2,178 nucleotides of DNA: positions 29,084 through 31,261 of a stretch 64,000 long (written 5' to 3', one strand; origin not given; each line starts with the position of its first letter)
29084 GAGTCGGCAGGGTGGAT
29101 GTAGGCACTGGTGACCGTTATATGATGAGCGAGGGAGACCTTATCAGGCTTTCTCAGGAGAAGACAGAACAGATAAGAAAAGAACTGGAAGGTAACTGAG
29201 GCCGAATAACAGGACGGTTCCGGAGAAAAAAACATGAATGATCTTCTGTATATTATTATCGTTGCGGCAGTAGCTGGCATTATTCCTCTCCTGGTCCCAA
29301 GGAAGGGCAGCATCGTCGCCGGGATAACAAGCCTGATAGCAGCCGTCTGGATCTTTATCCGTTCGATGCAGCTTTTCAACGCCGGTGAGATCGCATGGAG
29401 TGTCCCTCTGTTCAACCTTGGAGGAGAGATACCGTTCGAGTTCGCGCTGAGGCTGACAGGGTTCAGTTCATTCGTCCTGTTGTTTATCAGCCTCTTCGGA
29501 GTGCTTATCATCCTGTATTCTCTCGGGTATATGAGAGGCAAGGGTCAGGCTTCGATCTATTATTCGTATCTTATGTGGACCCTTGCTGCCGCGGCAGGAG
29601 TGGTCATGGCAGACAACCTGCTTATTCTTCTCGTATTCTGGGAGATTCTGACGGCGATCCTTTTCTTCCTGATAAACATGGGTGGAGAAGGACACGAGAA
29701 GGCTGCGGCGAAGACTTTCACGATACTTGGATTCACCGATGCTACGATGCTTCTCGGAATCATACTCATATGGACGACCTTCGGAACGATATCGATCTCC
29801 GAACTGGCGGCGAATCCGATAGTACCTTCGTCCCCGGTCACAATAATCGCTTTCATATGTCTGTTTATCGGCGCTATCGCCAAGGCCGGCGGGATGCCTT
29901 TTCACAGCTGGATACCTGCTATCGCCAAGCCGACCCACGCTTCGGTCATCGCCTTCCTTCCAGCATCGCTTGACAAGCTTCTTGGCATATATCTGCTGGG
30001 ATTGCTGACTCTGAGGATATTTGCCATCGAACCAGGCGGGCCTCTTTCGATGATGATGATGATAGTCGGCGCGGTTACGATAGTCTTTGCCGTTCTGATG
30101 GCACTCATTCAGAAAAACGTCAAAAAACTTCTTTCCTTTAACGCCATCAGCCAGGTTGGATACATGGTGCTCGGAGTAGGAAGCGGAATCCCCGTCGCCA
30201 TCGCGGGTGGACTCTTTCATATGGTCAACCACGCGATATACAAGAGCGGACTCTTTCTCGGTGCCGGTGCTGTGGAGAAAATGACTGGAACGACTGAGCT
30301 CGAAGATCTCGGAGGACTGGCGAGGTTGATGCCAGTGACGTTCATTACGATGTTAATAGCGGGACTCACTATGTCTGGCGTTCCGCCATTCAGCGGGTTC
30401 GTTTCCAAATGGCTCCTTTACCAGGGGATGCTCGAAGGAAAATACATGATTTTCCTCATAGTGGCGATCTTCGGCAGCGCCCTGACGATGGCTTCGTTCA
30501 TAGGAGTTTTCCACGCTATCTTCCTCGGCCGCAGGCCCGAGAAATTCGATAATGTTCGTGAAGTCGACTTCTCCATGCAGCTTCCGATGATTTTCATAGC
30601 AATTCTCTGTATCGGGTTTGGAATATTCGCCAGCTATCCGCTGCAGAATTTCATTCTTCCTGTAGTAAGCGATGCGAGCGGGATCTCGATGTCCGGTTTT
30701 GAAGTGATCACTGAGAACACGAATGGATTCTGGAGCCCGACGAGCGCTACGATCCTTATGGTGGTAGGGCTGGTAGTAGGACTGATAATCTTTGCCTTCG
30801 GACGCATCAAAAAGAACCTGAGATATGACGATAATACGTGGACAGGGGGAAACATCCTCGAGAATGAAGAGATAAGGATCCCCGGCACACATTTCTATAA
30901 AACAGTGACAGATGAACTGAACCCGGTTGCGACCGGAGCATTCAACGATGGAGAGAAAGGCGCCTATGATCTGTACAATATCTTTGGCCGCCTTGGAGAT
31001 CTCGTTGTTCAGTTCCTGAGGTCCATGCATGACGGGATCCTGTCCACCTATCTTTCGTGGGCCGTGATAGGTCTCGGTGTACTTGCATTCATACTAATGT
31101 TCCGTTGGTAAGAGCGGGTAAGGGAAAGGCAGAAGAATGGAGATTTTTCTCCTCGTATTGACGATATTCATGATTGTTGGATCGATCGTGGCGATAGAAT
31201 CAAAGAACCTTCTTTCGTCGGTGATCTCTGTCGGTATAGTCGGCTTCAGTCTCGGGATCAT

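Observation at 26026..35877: Complete Mrp-Mbh type group-4 [NiFe] hydrogenase with two large antiporter subunits and intact Ni-Fe ligands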

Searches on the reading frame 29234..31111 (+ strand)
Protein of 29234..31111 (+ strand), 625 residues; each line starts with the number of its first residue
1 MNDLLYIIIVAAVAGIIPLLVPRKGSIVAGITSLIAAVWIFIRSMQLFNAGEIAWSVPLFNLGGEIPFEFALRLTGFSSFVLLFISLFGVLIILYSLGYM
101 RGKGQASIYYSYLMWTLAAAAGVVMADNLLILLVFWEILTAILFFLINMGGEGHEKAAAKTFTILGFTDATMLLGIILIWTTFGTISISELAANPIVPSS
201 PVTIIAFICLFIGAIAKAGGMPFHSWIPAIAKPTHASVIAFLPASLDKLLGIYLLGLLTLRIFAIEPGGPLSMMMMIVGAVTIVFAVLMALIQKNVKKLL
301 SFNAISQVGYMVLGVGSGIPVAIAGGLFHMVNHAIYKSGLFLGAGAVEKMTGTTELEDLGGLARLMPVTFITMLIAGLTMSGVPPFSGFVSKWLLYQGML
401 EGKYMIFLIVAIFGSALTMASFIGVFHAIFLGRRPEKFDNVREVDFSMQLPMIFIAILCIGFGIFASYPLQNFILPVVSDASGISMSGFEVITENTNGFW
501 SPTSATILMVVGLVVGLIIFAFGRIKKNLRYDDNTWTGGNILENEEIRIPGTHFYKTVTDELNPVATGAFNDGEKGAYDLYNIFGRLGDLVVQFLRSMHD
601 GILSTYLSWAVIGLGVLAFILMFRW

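Call 4: search_protein_families(library=pfam, proteins=[window:29234-31111:+])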
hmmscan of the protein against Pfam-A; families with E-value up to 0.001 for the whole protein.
window:29234-31111:+ (625 aa): 2 families
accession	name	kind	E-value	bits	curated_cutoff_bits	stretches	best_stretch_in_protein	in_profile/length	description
PF00361.26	Proton_antipo_M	-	6.9e-49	167.1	21.5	1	126-418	1-294/294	NADH:quinone oxidoreductase/Mrp antiporter, TM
PF00662.26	Proton_antipo_N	-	2.8e-06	27.6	24.5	1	64-103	5-44/51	NADH-Ubiquinone oxidoreductase (complex I), chain 5 N-terminus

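Call 11: search_solved_structures(query=window:29234-31111:+, max_evalue=1e-10)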
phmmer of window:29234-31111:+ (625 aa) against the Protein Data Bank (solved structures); distinct sequences matched with E-value up to 1e-10: 75 (the best 60 are shown).
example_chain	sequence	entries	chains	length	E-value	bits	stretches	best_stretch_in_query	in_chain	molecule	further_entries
6cfw_H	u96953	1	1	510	1.7e-48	168.9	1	15-468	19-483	Monovalent cation/H+ antiporter subunit D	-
7qru_A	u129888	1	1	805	3.7e-47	164.5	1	40-521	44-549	Na+/H+ antiporter subunit A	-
6z16_A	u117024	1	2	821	2.8e-45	158.3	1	69-521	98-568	Multisubunit Na+/H+ antiporter, A subunit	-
6u8y_X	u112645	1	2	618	6.7e-45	157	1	1-545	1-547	NADH dehydrogenase subunit M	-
7qru_D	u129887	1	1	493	7e-44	153.6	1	2-478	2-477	Na+/H+ antiporter subunit D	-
8e9g_L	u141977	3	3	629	9e-41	143.4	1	46-479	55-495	NADH-quinone oxidoreductase, L subunit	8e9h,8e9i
4he8_L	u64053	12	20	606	8.5e-38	133.5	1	68-482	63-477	NADH-quinone oxidoreductase subunit 12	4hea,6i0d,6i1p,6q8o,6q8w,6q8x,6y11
3rko_L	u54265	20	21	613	2.7e-37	131.9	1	27-491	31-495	NADH-QUINONE OXIDOREDUCTASE SUBUNIT L | Proton-translocating NADH-quinone oxidoreductase, chain L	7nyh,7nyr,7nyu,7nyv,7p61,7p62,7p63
7d3u_A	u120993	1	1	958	4.4e-37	131.2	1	12-431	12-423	Monovalent Na+/H+ antiporter subunit A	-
7z7r_L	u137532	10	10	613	4.5e-37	131.2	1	27-491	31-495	NADH dehydrogenase subunit L | NADH-quinone oxidoreductase subunit L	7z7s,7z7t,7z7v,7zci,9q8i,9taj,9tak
6hum_F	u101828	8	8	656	3.3e-36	128.3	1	74-430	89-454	NADH dehydrogenase subunit 5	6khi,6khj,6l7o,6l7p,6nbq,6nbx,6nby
7eu3_F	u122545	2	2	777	1.7e-34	122.7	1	35-440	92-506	NAD(P)H-quinone oxidoreductase subunit F | NADH-plastoquinone oxidoreductase subunit 5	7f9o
7z0s_C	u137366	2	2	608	8.4e-34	120.4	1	69-477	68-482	Formate hydrogenlyase subunit 3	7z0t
7wff_F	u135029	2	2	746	3.9e-33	118.2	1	35-433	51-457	NAD(P)H-quinone oxidoreductase subunit 5, chloroplastic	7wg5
6u8y_H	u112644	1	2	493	1.2e-31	113.3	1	32-484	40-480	NADH dehydrogenase subunit N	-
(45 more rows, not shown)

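Call 24: search_protein_families(library=ncbifam, proteins=[window:29234-31111:+], max_evalue=0.00001)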
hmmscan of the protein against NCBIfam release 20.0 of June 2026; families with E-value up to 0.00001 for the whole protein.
window:29234-31111:+ (625 aa): 75 families (the best 25 are shown)
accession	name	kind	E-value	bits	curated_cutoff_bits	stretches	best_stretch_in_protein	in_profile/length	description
NF006419.0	PRK08668.1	equivalog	9.7e-93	312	617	1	2-619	2-610/613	NADH dehydrogenase subunit M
NF005141.0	PRK06590.1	equivalog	2.7e-76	257.8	556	1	7-623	7-611/615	NADH-quinone oxidoreductase subunit L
NF006240.0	PRK08376.1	subfamily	3.5e-74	250.6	662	1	36-479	52-505/521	putative monovalent cation/H+ antiporter subunit D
NF005086.0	PRK06521.1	equivalog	5.3e-72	243.3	667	1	6-559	13-590/669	hydrogenase 4 subunit B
NF009287.0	PRK12647.1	equivalog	6.1e-72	243.3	937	1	7-520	10-515/773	putative monovalent cation/H+ antiporter subunit A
TIGR01974.1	NDH_I_L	subfamily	3.5e-71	240.9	407.5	1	9-620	12-628/630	NADH-quinone oxidoreductase subunit L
NF009288.0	PRK12648.1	equivalog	1e-67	229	1104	1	5-528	4-528/954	monovalent cation/H+ antiporter subunit A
TIGR00940.1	2a6301s01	subfamily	6e-64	216.7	920.45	1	7-520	5-539/793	monovalent cation:proton antiporter subunit A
NF009285.0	PRK12645.1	equivalog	6.8e-63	213.1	1028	1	6-522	7-548/804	Na+/H+ antiporter subunit A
NF009284.0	PRK12644.1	equivalog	3.3e-61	207.5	962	1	5-525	6-524/975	Na+/H+ antiporter subunit A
NF006236.0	PRK08375.1-1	equivalog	4.3e-61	207.4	663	1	5-471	10-486/493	putative monovalent cation/H+ antiporter subunit D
NF004920.0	PRK06277.1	equivalog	9.5e-61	206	578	1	78-468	74-463/478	energy conserving hydrogenase EhbF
NF009289.0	PRK12649.1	equivalog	9.7e-61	206.1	1117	1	22-522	30-535/789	putative monovalent cation/H+ antiporter subunit A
NF009290.0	PRK12650.1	equivalog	4.3e-60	203.6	980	1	6-483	9-488/966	DUF4040 family protein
NF009310.0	PRK12668.1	equivalog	6.6e-60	203.5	564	1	12-477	15-443/584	Na(+)/H(+) antiporter subunit D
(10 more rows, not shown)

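Call 40: search_solved_structures(query=window:29234-31111:+, max_evalue=1e-44, show_alignments=4)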
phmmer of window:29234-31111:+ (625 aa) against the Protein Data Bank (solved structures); distinct sequences matched with E-value up to 1e-44: 4.
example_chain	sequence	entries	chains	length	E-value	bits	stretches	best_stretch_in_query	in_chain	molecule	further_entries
6cfw_H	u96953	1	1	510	1.7e-48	168.9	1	15-468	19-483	Monovalent cation/H+ antiporter subunit D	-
7qru_A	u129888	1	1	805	3.7e-47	164.5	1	40-521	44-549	Na+/H+ antiporter subunit A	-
6z16_A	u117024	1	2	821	2.8e-45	158.3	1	69-521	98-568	Multisubunit Na+/H+ antiporter, A subunit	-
6u8y_X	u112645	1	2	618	6.7e-45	157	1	1-545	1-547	NADH dehydrogenase subunit M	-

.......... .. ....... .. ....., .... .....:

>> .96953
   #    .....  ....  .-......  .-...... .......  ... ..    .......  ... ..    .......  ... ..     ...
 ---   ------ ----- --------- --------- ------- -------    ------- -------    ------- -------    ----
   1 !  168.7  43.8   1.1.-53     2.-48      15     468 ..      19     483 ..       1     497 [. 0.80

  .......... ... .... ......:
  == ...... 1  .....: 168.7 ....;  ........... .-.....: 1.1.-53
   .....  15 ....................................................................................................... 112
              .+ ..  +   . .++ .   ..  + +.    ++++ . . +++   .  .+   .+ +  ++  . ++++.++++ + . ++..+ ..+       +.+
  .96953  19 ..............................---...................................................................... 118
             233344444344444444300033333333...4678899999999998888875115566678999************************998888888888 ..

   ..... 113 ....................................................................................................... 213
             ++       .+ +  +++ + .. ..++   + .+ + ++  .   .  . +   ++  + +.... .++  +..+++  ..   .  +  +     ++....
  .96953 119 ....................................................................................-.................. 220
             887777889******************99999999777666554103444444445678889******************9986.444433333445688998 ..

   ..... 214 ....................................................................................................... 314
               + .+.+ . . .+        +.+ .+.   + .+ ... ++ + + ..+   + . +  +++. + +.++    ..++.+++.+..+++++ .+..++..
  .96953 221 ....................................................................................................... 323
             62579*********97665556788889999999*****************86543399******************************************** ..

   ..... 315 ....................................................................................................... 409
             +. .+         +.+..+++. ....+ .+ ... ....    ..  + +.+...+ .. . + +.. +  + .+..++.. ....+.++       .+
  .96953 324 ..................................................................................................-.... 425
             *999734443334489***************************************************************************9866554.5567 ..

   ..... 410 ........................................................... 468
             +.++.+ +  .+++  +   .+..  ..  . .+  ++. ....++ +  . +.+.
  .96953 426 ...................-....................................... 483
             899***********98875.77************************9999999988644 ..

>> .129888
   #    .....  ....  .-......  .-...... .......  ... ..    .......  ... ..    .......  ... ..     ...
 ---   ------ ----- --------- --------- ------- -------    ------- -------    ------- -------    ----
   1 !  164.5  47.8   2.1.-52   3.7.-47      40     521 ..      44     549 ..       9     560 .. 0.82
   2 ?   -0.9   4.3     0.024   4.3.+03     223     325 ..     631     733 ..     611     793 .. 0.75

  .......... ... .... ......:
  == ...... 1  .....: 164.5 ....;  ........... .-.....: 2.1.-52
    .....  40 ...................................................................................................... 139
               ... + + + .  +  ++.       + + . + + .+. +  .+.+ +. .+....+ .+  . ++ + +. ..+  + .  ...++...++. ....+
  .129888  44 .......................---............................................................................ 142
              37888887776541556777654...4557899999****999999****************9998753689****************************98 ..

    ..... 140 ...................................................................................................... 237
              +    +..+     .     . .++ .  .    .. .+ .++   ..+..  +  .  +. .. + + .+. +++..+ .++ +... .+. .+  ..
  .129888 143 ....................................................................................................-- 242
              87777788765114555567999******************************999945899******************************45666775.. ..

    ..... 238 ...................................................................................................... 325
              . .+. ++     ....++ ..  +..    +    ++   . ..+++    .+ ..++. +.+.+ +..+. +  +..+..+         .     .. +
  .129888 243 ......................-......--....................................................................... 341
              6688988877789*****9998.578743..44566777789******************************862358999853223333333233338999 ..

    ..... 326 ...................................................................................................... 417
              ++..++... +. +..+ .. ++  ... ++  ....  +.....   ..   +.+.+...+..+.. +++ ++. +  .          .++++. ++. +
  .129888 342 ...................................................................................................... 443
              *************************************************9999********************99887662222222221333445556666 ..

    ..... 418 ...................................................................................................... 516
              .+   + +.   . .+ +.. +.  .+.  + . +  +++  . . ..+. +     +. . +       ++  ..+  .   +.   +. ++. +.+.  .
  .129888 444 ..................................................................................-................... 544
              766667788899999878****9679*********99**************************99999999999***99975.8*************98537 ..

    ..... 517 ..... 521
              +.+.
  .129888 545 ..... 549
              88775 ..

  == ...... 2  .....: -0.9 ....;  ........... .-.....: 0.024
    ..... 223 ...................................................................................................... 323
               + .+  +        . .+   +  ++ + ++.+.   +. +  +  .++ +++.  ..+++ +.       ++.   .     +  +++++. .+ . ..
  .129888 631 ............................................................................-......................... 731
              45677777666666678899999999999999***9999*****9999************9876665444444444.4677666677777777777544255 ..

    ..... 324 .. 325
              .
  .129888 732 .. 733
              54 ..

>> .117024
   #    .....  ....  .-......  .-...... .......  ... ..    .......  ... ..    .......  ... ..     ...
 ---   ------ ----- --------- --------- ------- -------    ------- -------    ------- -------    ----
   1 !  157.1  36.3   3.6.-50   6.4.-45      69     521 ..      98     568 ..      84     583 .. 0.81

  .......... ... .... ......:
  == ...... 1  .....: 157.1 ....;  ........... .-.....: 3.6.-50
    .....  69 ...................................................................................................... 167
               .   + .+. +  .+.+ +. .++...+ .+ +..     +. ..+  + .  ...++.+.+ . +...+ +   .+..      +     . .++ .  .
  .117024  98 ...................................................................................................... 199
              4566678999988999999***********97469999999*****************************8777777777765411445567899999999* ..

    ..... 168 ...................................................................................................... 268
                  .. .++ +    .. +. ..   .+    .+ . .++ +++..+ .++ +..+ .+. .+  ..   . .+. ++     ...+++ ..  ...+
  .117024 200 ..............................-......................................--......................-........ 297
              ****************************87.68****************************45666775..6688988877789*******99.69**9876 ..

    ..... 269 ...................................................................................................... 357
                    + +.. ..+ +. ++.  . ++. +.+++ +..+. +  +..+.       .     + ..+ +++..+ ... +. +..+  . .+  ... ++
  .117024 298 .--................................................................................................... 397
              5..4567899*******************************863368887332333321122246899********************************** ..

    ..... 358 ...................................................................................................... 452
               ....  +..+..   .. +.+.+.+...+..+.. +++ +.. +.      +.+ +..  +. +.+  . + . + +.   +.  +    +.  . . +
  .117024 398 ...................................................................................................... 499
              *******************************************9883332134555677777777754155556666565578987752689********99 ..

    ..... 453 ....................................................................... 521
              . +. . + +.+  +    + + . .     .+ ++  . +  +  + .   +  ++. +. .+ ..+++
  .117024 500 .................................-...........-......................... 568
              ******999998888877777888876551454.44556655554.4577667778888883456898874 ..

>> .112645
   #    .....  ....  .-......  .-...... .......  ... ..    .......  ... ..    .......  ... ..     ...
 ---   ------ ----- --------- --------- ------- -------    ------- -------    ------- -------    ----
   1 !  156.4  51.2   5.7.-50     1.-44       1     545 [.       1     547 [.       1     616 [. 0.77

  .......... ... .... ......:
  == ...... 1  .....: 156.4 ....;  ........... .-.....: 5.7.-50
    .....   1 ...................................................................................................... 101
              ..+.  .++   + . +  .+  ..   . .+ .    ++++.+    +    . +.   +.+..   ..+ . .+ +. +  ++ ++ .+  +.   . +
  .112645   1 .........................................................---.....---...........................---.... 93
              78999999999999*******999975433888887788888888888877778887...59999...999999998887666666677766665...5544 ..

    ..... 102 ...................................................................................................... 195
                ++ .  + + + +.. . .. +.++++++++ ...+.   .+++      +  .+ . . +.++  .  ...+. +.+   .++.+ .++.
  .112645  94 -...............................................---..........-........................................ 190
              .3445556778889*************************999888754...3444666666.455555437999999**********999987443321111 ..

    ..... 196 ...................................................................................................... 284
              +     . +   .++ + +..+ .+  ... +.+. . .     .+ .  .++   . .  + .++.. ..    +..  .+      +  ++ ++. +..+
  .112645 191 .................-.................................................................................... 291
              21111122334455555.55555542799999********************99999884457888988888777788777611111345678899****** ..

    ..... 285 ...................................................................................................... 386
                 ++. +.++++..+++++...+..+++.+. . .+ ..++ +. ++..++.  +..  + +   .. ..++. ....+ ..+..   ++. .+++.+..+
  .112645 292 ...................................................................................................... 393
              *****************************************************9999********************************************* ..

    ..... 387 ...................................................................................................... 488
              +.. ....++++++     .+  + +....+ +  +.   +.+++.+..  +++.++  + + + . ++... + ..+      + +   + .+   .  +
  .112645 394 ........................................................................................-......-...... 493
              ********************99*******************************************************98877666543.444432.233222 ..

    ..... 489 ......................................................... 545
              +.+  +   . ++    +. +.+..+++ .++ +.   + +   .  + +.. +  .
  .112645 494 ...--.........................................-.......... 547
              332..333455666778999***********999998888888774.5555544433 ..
